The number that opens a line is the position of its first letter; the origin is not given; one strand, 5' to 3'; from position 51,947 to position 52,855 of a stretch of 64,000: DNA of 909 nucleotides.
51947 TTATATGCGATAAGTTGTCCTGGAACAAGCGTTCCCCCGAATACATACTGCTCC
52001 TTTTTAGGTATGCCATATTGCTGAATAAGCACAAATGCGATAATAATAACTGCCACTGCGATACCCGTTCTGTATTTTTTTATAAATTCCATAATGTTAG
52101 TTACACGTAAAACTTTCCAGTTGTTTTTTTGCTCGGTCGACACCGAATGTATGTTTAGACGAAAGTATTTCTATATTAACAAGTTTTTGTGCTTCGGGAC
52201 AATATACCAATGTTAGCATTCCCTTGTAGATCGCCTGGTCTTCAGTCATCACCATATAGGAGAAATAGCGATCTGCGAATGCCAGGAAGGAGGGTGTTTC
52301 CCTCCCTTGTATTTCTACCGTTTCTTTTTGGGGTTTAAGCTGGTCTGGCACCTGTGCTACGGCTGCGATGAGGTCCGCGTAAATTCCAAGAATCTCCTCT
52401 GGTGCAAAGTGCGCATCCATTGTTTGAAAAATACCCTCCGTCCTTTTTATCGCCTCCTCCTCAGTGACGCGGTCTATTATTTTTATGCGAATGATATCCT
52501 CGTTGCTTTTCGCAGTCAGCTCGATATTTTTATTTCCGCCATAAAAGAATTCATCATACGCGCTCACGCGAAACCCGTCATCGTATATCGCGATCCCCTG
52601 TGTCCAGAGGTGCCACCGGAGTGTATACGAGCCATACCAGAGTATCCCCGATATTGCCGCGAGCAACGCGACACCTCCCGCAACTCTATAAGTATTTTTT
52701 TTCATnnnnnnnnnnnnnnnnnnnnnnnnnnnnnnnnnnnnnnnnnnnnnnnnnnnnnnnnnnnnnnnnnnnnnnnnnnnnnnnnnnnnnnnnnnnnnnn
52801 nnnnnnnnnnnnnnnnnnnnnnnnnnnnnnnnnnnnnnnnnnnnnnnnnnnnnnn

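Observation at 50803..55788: Island operon: ABC ATPase, ABC-2 permease, membrane-anchor protein and FG-GAP propeller, with a second divergent secreted FG-GAP protein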

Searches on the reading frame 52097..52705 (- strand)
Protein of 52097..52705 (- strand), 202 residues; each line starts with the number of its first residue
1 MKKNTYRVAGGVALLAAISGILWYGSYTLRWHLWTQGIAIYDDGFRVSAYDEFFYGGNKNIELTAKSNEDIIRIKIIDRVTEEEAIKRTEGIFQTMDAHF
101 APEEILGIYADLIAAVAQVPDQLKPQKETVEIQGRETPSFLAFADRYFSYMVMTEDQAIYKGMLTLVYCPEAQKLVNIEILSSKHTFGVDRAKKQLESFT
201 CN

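Call 3: search_protein_families(library=pfam, proteins=[window:52097-52705:-], max_evalue=0.1)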
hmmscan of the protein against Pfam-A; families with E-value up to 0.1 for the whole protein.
window:52097-52705:- (202 aa): 0 families

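Call 8: find_encoding_contigs(protein=window:52097-52705:-, flank=10000, max_places=6)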
Protein window:52097-52705:- (202 aa): 23 contigs read that carry it; 6 places shown.
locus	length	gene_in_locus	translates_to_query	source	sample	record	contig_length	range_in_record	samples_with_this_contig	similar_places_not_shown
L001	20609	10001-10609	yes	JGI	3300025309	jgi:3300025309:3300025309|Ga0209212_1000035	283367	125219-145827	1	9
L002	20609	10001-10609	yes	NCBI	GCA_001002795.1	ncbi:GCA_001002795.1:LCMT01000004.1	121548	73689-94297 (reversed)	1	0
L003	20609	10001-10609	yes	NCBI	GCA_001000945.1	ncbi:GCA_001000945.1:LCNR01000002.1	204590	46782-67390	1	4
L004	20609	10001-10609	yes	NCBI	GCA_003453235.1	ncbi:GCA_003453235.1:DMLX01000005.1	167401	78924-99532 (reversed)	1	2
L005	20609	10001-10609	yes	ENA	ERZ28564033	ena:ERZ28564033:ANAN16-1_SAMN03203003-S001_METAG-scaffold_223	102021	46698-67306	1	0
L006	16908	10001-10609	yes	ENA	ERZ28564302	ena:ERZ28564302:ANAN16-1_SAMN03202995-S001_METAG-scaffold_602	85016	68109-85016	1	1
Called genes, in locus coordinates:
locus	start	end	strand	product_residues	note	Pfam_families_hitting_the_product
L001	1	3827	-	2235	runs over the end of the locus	PF13540:RCC1_2, PF25390:WD40_RLD, PF00415:RCC1, PF13540:RCC1_2, PF00415:RCC1, PF13540:RCC1_2, PF00415:RCC1, PF13540:RCC1_2, +21 more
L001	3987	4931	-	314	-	PF02899:Phage_int_SAM_1, PF13495:Phage_int_SAM_4 (faint), PF00589:Phage_integrase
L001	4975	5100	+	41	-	-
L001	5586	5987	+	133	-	PF02021:UPF0102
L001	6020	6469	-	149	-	-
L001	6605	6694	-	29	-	-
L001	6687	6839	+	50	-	-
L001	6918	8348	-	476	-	PF01839:FG-GAP (faint), PF13517:FG-GAP_3 (weak)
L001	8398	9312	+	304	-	PF00005:ABC_tran, PF00931:NB-ARC (faint), PF13304:AAA_21 (weak)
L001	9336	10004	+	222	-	PF12698:ABC2_membrane_3 (weak)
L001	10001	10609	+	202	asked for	-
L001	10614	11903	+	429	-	PF13517:FG-GAP_3 (faint)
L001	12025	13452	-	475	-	PF01663:Phosphodiest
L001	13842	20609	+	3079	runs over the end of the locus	PF25390:WD40_RLD, PF00415:RCC1, PF13540:RCC1_2, PF13540:RCC1_2, PF25390:WD40_RLD, PF13540:RCC1_2, PF00415:RCC1, PF13540:RCC1_2, +15 more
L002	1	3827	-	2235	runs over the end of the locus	PF13540:RCC1_2, PF25390:WD40_RLD, PF00415:RCC1, PF13540:RCC1_2, PF00415:RCC1, PF13540:RCC1_2, PF00415:RCC1, PF13540:RCC1_2, +21 more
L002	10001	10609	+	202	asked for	-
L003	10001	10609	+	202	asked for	-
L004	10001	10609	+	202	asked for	-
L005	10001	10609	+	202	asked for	-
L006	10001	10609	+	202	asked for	-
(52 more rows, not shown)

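Call 9: search_protein_families(library=ncbifam, proteins=[window:52097-52705:-], max_evalue=0.01)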
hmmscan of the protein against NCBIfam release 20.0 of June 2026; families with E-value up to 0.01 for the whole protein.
window:52097-52705:- (202 aa): 0 families

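Call 10: find_homologous_proteins(query=window:52097-52705:-, max_evalue=0.001)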
Query window:52097-52705:- (202 aa): 4 proteins with E <= 0.001 among 248 candidates.
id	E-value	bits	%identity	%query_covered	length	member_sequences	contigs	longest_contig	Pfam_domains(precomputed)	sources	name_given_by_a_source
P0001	7.5e-120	416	96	100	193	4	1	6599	-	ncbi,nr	ncbi:MAG: hypothetical protein UY31_C0054G0004 [Candidatus Wolfebacteria bacterium GW2011_GWE1_48_7]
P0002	8.7e-69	249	56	100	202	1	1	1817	-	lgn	-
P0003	1.6e-64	235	55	100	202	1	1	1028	-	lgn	-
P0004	4.7e-63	230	54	97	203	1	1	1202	-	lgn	-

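Call 37: search_protein_families(library=padloc, proteins=[window:52097-52705:-], max_evalue=0.001)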
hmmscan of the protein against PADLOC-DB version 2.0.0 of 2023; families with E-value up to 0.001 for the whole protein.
window:52097-52705:- (202 aa): 0 families

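Call 39: search_protein_representatives(protein=window:52097-52705:-)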
Query: 202 residues. Proteins with E-value up to 0.001 (for the whole library): 25; up to 1e-10: 2; up to 1e-30: 2. The best 25 are listed.
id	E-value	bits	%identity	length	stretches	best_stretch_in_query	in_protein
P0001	2.4e-120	415.5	100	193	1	1-202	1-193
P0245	9.6e-50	185.1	44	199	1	16-201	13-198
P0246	1.1e-09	54.5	30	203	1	58-201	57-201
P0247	5.5e-08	48.9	28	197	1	58-201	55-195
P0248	1.1e-07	48.0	21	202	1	28-201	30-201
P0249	2.9e-07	46.6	28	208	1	45-201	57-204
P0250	3.7e-07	46.2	29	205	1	55-201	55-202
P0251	6.6e-07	45.4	25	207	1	8-183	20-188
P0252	6.2e-06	42.2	25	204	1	3-201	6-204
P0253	6.3e-06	42.2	27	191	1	67-201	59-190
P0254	7.9e-06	41.9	33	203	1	117-201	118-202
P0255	1.1e-05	41.4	29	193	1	58-201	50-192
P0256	1.1e-05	41.4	29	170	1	65-201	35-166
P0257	1.3e-05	41.1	26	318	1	62-198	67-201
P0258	4.6e-05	39.4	21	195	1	36-189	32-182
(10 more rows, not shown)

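Call 41: search_protein_families(library=pfam, alignment_id=A5, max_evalue=0.01)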
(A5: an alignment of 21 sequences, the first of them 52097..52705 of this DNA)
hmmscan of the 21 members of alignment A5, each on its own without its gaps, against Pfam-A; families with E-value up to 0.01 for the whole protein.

A. member 1, window:52097-52705:- (202 aa): 0 families

B. families by the number of members that match (of 21 scanned): 2 families
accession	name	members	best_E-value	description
PF19652.4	DUF6155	1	0.00066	Family of unknown function (DUF6155)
PF08139.17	LPAM_1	1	0.0081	Prokaryotic membrane lipoprotein lipid attachment site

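Call 43: find_encoding_contigs(protein=P0246, flank=6000, max_places=2)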
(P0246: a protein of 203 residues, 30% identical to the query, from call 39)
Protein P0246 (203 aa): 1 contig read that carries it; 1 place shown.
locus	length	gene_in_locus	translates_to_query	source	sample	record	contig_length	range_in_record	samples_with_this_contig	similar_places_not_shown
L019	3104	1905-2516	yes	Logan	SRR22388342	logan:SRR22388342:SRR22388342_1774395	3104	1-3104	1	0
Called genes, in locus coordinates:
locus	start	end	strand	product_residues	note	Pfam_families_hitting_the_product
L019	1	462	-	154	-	?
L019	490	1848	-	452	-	PF00884:Sulfatase, PF01663:Phosphodiest, PF16347:SGSH_C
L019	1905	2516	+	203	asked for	-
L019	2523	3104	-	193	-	?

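Call 45: find_encoding_contigs(protein=P0247, flank=8000, max_places=1)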
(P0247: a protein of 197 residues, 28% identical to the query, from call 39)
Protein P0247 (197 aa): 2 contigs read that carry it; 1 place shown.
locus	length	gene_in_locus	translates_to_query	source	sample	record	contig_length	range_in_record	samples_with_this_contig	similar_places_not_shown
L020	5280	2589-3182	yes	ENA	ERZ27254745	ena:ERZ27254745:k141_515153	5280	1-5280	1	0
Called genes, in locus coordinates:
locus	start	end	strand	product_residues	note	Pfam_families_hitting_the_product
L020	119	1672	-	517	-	PF00271:Helicase_C, PF20470:HTH_61 (faint), PF21280:Helicase_dom4_arc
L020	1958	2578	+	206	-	PF13432:TPR_16 (weak), PF23914:TPR_CcmH_CycH (weak), PF00515:TPR_1, PF07719:TPR_2, PF13414:TPR_11, PF13432:TPR_16 (weak), PF14559:TPR_19, PF13431:TPR_17 (weak), +7 more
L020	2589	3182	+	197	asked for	-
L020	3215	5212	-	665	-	PF01663:Phosphodiest, PF00884:Sulfatase (faint)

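Call 46: find_encoding_contigs(protein=P0249, flank=8000, max_places=1)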
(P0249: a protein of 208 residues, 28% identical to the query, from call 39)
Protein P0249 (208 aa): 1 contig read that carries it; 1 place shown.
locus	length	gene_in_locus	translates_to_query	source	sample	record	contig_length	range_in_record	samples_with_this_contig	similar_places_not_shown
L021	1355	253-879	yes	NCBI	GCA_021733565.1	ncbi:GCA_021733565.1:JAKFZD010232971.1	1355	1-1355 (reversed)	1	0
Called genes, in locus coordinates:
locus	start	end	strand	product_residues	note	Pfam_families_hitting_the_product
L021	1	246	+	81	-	?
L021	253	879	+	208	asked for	-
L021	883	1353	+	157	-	?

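Call 47: find_encoding_contigs(protein=P0252, flank=8000, max_places=1)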
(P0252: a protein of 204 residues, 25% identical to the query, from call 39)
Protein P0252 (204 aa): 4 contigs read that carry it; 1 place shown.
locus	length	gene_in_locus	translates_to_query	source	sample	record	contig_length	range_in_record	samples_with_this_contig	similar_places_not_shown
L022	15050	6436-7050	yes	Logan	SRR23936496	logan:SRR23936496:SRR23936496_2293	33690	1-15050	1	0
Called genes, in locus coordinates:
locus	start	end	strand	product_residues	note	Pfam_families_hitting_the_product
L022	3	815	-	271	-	?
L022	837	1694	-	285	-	-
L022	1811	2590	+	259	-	-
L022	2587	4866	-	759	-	PF01564:Spermine_synth (weak)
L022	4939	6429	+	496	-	PF00884:Sulfatase, PF01663:Phosphodiest (weak), PF16347:SGSH_C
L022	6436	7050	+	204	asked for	-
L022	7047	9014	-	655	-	PF01663:Phosphodiest, PF00884:Sulfatase (faint), PF01663:Phosphodiest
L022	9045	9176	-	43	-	-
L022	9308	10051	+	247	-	-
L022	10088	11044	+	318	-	-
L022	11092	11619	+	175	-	PF13248:Zn_ribbon_3 (weak)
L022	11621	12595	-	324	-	PF01594:AI-2E_transport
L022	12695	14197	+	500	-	PF00535:Glycos_transf_2, PF10111:Glyco_tranf_2_2, PF13641:Glyco_tranf_2_3, PF13632:Glyco_trans_2_3, PF01522:Polysacc_deac_1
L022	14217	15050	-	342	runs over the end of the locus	PF01137:RTC, PF05189:RTC_insert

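Call 48: predict_structure(alignment_id=A5)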
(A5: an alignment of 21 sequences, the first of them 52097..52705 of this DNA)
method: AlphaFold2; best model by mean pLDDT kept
length: 202 residues; sequences in the alignment: 21
mean_pLDDT: 92.0   pTM: 0.81
mean pLDDT of the five models: 92.0, 90.6, 90.3, 89.8, 89.2
residues with pLDDT >= 90: 150; 70-90: 50; 50-70: 2; < 50: 0
segments of 3 or more residues with pLDDT < 50: none
pLDDT, mean of each block of 10 residues (from residue 1): 82 89 81 94 90 95 96 98 95 87 79 84 95 96 96 95 97 97 98 97 91
secondary structure, 60 per line:
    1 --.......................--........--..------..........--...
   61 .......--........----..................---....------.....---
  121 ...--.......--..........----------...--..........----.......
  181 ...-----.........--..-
elements in order: H3-25 H29-35 E46-55 E58-67 E70-77 H82-99 E103-106 E113-117 E126-132 E135-144 E160-169 E174-183 H189-197

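Call 87: find_encoding_contigs(protein=P0248, flank=6000, max_places=1)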
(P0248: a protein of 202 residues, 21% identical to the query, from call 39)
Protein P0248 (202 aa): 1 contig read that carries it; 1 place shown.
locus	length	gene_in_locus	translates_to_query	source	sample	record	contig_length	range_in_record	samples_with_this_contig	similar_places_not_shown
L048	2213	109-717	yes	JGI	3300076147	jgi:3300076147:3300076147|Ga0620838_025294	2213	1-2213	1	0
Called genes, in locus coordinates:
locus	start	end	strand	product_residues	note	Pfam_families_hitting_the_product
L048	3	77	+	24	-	?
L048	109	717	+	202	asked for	-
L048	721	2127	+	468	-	PF00884:Sulfatase, PF01663:Phosphodiest (faint), PF16347:SGSH_C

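Call 88: find_encoding_contigs(protein=P0251, flank=6000, max_places=1)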
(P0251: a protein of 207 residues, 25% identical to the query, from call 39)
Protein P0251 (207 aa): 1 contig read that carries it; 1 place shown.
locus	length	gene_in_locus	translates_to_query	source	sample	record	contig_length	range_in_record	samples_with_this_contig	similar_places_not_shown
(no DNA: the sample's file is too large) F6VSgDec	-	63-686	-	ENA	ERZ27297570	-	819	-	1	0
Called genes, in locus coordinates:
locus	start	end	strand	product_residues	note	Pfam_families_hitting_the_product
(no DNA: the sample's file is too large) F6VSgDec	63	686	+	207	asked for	-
